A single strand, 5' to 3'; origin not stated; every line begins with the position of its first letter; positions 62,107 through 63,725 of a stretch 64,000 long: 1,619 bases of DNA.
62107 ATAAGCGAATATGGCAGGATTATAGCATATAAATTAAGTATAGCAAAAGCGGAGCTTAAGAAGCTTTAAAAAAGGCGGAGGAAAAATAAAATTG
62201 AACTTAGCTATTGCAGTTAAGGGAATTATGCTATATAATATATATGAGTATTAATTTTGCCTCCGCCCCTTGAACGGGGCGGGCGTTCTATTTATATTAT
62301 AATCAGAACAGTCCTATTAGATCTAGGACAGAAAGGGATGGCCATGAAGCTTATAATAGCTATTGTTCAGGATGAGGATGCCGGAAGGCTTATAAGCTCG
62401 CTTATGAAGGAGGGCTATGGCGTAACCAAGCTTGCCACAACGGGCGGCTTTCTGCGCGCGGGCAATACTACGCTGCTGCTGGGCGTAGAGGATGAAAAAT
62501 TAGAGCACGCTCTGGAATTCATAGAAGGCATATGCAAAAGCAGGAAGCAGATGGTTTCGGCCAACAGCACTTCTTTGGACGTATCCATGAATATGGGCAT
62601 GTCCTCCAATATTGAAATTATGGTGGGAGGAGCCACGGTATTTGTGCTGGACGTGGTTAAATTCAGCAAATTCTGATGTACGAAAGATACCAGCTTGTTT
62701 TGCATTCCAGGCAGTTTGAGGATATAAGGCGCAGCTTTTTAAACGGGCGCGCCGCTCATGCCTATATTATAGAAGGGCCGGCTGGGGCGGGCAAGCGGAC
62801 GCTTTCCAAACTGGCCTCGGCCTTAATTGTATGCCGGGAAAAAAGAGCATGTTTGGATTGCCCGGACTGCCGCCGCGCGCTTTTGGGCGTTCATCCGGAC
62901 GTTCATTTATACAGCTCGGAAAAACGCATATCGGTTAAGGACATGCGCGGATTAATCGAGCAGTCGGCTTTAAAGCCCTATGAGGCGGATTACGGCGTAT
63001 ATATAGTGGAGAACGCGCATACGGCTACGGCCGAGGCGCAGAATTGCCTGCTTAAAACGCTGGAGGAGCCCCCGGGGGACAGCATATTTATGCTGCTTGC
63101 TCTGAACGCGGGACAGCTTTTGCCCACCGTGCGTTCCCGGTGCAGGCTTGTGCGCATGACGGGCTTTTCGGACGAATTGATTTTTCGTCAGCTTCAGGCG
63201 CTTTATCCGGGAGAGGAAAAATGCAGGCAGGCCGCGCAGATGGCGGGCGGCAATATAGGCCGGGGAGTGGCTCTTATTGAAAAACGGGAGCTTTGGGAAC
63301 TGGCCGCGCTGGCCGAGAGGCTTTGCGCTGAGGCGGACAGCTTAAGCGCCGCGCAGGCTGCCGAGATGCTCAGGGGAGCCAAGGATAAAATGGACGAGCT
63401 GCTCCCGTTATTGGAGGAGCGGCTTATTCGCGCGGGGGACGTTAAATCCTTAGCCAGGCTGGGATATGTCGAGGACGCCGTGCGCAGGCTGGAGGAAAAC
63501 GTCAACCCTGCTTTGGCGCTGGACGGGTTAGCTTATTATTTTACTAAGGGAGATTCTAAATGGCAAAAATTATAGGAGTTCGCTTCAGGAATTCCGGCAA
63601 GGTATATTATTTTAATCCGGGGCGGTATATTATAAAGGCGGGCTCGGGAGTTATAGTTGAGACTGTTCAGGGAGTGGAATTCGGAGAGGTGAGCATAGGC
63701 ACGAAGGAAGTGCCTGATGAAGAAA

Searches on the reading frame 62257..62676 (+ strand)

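Call 64: search_protein_families(library=pfam, proteins=[window:62257-62676:+], max_evalue=0.00001)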
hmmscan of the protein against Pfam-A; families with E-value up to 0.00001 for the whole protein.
window:62257-62676:+ (139 aa): 1 family
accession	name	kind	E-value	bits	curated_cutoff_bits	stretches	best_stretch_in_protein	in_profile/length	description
PF06153.16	CdAMP_rec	-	1.4e-40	138.3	27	1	30-139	1-109/109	Cyclic-di-AMP receptor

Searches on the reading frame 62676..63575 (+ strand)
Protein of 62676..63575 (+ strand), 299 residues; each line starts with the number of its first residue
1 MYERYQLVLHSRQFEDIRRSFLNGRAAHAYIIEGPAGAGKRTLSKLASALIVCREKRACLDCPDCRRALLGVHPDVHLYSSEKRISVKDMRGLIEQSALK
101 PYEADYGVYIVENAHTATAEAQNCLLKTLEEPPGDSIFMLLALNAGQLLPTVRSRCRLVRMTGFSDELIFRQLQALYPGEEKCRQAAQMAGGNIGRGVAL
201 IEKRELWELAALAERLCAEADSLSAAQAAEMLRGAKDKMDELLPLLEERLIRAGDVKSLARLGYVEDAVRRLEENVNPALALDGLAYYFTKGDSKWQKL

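Call 40: find_encoding_contigs(protein=window:62676-63575:+, flank=10000, max_places=6)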
Protein window:62676-63575:+ (299 aa): 23 contigs read that carry it; 6 places shown.
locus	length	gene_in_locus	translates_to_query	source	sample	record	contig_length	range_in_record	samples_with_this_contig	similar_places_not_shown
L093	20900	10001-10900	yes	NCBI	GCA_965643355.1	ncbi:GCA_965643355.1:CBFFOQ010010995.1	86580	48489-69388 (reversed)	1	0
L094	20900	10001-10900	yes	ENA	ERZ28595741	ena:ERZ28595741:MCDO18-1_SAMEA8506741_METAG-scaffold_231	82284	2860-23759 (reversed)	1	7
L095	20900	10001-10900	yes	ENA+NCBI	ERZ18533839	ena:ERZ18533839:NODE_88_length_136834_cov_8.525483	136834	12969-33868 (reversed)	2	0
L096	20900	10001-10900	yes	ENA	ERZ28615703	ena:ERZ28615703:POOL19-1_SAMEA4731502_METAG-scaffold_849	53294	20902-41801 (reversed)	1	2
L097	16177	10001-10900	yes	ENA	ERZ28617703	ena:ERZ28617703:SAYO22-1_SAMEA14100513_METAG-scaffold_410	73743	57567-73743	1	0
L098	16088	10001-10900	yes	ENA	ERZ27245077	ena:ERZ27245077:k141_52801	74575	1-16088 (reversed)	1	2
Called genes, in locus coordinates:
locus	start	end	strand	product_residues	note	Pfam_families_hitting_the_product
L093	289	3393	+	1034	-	PF00133:tRNA-synt_1, PF09334:tRNA-synt_1g (weak), PF08264:Anticodon_1, PF19302:DUF5915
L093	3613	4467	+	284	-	PF10672:Methyltrans_SAM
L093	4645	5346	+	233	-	PF00849:PseudoU_synth_2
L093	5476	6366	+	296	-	PF00106:adh_short, PF01370:Epimerase, PF08659:KR, PF13561:adh_short_C2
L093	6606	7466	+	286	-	PF02645:DegV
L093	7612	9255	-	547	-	PF04542:Sigma70_r2, PF04545:Sigma70_r4 (weak), PF08281:Sigma70_r4_2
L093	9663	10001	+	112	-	PF06153:CdAMP_rec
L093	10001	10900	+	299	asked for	PF13177:DNA_pol3_delta2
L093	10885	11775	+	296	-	PF04468:PSP1, PF28472:PSP1_3rd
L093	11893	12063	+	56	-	PF00037:Fer4, PF12837:Fer4_6 (weak), PF13237:Fer4_10, PF14697:Fer4_21, PF12838:Fer4_7, PF13187:Fer4_9, PF13484:Fer4_16 (weak), PF00037:Fer4, +7 more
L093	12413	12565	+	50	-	-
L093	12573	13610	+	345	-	PF13421:Band_7_1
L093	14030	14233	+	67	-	-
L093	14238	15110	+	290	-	-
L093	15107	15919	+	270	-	PF04536:TPM_phosphatase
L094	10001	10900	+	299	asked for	PF13177:DNA_pol3_delta2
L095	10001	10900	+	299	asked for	PF13177:DNA_pol3_delta2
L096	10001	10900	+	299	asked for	PF13177:DNA_pol3_delta2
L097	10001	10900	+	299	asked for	PF13177:DNA_pol3_delta2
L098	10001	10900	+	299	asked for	PF13177:DNA_pol3_delta2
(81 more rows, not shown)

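Call 64: search_protein_families(library=pfam, proteins=[window:62676-63575:+], max_evalue=0.00001)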
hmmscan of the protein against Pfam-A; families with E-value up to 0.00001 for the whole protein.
window:62676-63575:+ (299 aa): 1 family
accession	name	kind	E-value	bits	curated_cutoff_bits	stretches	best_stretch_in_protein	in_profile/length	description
PF13177.12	DNA_pol3_delta2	-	1.1e-40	139.7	27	1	11-162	3-158/161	DNA polymerase III, delta subunit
